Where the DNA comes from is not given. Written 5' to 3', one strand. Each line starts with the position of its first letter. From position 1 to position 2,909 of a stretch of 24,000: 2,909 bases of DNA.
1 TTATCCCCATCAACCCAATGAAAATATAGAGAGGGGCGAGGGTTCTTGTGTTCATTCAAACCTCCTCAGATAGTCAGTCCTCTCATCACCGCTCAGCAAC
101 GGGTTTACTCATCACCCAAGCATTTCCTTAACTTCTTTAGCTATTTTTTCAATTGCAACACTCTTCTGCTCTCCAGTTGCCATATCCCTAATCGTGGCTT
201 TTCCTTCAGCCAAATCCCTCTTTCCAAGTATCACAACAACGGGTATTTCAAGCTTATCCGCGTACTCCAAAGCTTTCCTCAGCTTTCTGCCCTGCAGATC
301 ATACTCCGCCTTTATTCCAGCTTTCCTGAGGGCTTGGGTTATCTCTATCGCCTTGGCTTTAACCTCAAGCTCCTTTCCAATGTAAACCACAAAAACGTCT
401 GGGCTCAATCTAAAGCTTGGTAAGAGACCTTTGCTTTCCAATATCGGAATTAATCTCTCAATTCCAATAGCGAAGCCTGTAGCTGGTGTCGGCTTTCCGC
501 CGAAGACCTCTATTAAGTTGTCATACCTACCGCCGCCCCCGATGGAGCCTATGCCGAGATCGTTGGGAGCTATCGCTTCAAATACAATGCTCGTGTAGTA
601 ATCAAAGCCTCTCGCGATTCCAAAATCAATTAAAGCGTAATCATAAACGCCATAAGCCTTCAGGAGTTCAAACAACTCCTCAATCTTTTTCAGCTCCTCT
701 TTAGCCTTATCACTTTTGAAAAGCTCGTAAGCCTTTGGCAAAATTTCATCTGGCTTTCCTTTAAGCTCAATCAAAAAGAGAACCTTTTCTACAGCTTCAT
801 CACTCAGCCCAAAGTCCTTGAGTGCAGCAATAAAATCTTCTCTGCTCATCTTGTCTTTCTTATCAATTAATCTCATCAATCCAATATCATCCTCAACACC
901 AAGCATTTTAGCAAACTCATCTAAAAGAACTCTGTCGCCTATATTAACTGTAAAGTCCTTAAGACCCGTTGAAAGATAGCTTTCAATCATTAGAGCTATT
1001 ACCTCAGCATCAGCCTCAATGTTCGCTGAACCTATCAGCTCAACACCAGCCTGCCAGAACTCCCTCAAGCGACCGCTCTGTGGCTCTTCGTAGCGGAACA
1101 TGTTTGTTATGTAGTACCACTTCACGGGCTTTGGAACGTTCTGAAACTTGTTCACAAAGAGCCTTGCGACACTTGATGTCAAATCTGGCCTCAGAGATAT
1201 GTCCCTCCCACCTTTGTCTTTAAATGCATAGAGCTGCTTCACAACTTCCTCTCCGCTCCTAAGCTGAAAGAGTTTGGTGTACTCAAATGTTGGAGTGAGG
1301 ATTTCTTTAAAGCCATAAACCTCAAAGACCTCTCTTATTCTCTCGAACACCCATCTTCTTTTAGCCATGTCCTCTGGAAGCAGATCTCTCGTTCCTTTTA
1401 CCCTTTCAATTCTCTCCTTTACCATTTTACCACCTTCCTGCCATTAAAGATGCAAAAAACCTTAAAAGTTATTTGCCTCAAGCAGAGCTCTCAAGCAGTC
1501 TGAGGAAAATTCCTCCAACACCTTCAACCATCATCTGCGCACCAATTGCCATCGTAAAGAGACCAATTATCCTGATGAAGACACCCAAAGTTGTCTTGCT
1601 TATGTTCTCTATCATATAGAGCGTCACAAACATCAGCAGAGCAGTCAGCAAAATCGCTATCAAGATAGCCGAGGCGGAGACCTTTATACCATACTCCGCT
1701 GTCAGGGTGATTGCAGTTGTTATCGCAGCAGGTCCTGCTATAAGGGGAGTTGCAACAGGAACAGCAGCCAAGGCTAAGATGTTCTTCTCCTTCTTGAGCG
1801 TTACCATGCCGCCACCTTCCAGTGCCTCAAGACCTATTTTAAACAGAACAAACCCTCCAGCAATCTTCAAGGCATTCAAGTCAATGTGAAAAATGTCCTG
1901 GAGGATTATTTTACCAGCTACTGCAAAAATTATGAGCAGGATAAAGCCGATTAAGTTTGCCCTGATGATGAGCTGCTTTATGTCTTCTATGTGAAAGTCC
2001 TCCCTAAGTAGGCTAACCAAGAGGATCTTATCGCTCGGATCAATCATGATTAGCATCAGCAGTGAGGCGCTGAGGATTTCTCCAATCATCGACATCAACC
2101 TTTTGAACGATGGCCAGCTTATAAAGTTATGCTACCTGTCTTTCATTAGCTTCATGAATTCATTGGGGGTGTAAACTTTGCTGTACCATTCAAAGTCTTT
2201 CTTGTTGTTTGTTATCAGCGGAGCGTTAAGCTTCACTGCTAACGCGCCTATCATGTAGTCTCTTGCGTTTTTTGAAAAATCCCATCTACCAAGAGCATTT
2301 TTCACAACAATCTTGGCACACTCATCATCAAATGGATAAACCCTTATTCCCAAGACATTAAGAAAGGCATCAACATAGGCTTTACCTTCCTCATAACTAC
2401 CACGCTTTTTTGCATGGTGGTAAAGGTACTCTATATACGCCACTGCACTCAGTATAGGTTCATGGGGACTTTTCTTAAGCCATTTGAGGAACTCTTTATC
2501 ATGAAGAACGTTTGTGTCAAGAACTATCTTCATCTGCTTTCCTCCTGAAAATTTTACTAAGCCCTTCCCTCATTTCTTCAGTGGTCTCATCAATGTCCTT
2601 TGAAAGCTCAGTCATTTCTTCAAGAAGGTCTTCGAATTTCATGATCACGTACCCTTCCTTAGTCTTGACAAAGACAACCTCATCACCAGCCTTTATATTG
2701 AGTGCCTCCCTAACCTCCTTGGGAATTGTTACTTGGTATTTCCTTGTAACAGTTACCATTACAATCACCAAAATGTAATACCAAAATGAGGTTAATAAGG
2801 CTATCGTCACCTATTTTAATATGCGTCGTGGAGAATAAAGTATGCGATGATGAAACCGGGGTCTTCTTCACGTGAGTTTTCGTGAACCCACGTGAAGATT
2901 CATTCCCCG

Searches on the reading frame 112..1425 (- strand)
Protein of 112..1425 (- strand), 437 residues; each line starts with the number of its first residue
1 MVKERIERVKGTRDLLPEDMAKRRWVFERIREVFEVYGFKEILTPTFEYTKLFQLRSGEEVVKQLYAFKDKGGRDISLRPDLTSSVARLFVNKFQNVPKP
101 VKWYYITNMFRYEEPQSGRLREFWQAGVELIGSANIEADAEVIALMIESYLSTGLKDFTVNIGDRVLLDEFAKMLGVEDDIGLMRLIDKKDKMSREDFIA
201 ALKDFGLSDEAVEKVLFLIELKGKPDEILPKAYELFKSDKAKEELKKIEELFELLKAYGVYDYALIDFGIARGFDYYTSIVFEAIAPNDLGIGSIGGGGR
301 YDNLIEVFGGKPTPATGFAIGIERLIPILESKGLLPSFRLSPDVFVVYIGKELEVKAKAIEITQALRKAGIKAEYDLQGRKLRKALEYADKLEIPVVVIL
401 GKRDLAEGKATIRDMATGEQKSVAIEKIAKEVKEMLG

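Call 65: find_encoding_contigs(protein=window:112-1425:-, flank=3000, max_places=3)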
Protein window:112-1425:- (437 aa): 24 contigs read that carry it; 1 place shown.
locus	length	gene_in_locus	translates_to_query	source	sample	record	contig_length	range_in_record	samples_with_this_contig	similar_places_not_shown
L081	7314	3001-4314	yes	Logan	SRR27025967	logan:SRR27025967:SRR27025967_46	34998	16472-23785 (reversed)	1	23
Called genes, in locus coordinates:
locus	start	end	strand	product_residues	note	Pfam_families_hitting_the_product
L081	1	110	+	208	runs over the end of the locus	PF03602:Cons_hypoth95, PF05175:MTS, PF06325:PrmA, PF02475:TRM5-TYW2_MTfase, PF13847:Methyltransf_31 (weak), PF08241:Methyltransf_11 (weak), PF13649:Methyltransf_25 (weak)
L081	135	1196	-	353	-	PF27229:SSO2105_N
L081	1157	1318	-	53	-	-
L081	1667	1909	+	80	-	PF04014:MazE_antitoxin, PF15937:PrlF_antitoxin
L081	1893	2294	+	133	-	PF01850:PIN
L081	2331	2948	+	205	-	PF01914:MarC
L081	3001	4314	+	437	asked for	PF00152:tRNA-synt_2 (faint), PF13393:tRNA-synt_His, PF00587:tRNA-synt_2b, PF03129:HGTP_anticodon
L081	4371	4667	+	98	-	-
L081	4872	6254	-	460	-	PF00202:Aminotran_3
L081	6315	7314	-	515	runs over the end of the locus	PF01235:Na_Ala_symp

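Call 86: list_cluster_members(proteins=[window:112-1425:-, window:3230-4291:+, window:3108-3269:+])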
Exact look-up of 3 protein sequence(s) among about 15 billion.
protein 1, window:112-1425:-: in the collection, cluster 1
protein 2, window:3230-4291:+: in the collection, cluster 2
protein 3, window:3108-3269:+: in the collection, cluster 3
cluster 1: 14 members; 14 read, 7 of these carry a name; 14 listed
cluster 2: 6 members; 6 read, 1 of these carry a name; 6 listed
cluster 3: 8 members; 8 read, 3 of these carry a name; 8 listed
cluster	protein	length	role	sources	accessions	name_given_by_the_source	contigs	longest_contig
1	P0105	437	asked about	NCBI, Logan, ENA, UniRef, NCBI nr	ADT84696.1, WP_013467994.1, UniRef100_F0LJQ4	histidine--tRNA ligase [Thermococcus barophilus] | Histidine--tRNA ligase n=1 Tax=Thermococcus barophilus (strain DSM 11836 / MP) ...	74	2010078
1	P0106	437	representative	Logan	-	-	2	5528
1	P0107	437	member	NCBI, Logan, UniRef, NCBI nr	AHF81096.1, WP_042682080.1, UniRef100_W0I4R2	histidine--tRNA ligase [Thermococcus paralvinellae] | Histidine--tRNA ligase n=1 Tax=Thermococcus paralvinellae TaxID=582419 RepID=W0I4R2_9EURY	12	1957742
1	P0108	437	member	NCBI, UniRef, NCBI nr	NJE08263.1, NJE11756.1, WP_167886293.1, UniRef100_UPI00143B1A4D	histidine--tRNA ligase [Thermococcus sp. M39] | histidine--tRNA ligase n=1 Tax=unclassified Thermococcus TaxID=2627626 RepID=UPI00143B1A4D | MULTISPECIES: histidine--tRNA ligase [unclassified Thermococcus]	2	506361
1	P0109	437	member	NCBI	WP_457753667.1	histidine--tRNA ligase [Thermococcus sp.]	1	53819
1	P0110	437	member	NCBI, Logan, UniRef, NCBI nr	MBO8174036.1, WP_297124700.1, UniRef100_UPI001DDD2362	MAG: histidine--tRNA ligase [Thermococcus sp.] | histidine--tRNA ligase n=1 Tax=Thermococcus sp. TaxID=35749 RepID=UPI001DDD2362 | histidine--tRNA ligase [Thermococcus sp.]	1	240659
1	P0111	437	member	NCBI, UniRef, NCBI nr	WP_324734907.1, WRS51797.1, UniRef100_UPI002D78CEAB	histidine--tRNA ligase [Thermococcus sp. SY098] | histidine--tRNA ligase n=1 Tax=Thermococcus sp. SY098 TaxID=3111325 RepID=UPI002D78CEAB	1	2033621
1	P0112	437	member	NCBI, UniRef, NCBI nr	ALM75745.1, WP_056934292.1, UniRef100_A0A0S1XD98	histidine--tRNA ligase [Thermococcus barophilus] | Histidine--tRNA ligase n=1 Tax=Thermococcus barophilus TaxID=55802 RepID=A0A0S1XD98_THEBA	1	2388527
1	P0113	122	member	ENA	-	-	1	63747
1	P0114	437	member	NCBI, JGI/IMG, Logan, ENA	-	-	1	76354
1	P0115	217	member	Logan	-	-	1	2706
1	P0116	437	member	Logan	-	-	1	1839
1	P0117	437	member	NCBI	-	-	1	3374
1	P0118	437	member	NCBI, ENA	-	-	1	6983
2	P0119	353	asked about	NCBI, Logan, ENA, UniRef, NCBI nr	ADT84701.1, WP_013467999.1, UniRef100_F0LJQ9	transposase [Thermococcus barophilus] | Transposase n=1 Tax=Thermococcus barophilus (strain DSM 11836 / MP) TaxID=391623 ...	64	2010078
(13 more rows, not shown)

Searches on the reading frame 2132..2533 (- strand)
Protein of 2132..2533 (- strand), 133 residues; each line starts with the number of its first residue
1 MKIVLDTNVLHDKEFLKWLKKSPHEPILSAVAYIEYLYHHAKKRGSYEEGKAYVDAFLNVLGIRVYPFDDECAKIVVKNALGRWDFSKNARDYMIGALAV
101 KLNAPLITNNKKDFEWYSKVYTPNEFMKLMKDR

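Call 8: search_protein_families(library=pfam, proteins=[window:2132-2533:-], max_evalue=1)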
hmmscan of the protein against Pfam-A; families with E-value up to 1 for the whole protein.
window:2132-2533:- (133 aa): 2 families
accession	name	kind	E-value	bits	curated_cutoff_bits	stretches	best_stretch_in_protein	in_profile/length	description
PF01850.27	PIN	-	1.1e-09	39.4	23.6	1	3-114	1-114/120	PIN domain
PF00608.22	Adeno_shaft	-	0.045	13.9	30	1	96-110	27-41/44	Adenoviral fibre protein (repeat/shaft region)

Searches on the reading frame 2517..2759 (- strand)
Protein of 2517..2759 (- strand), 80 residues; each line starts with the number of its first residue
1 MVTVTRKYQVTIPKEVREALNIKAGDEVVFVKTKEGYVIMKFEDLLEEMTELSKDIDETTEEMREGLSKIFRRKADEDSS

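Call 8: search_protein_families(library=pfam, proteins=[window:2517-2759:-], max_evalue=1)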
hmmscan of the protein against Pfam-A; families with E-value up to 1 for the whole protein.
window:2517-2759:- (80 aa): 6 families
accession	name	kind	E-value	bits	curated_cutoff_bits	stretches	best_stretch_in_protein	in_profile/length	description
PF04014.23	MazE_antitoxin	-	5.8e-14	52.2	24.7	1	2-38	2-39/48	Antidote-toxin recognition MazE, bacterial antitoxin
PF15937.10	PrlF_antitoxin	-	1e-07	32.5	32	1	3-42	3-42/99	prlF antitoxin for toxin YhaV_toxin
PF08285.16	DPM3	-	0.012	16.2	25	1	36-65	57-86/90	Dolichol-phosphate mannosyltransferase subunit 3 (DPM3)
PF07878.17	RHH_5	-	0.071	13.3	26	1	9-28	5-24/43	CopG-like RHH_1 or ribbon-helix-helix domain, RHH_5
PF09346.15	SMI1_KNR4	-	0.087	13.9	25.4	1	6-63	12-69/125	SMI1 / KNR4 family (SUKH-1)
PF08922.17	DUF1905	-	0.16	12.5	24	1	6-29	55-78/81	Domain of unknown function (DUF1905)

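Call 9: search_protein_families(library=ncbifam, proteins=[window:2517-2759:-], max_evalue=1)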
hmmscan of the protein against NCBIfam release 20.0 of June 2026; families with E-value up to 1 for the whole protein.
window:2517-2759:- (80 aa): 12 families
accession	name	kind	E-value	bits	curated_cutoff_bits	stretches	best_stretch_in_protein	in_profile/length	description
TIGR01439.1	lp_hng_hel_AbrB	domain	1.4e-16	59.9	28.3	1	1-39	1-40/44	transcriptional regulator, AbrB family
NF007429.0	PRK09974.1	equivalog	1.4e-08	34.7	125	1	3-43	16-56/114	type II toxin-antitoxin system PrlF family antitoxin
TIGR02609.1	doc_partner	hypoth_equivalog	2.8e-08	34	55.9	1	10-62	12-60/74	putative addiction module antidote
NF040962.1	near_HgcAB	equivalog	3.3e-07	30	70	1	1-36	7-43/70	HgcAB-associated protein HgcC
TIGR02851.1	spore_V_T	equivalog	5.5e-07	29.6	235.9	1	9-62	14-67/180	stage V sporulation protein T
NF050106.1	TA_MazE_antitoxin_Deino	equivalog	0.00047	20.3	65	1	9-35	2-28/65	type II toxin-antitoxin system MazE family antitoxin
NF006352.0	PRK08577.1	equivalog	0.00064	19.8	140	1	1-34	6-39/136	hypothetical protein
NF045650.1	CD1247_Nterm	equivalog_domain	0.0037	17.9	30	1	32-69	20-57/70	CD1247 N-terminal domain-containing protein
NF033820.0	STM0539_fam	subfamily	0.014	15.1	50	1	6-42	82-120/141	STM0539 family protein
NF047400.1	MazE_PemI_antitoxin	equivalog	0.018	14.9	50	1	10-49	11-48/68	type II toxin-antitoxin system PemI/MazE family antitoxin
NF038316.1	DrmE_fam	subfamily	0.025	12.8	80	1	19-64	647-690/838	DrmE family protein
NF045491.1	LysJ_Sulfobales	equivalog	0.048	12.5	700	1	7-70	18-82/386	[LysW]-aminoadipate semialdehyde/glutamate semialdehyde transaminase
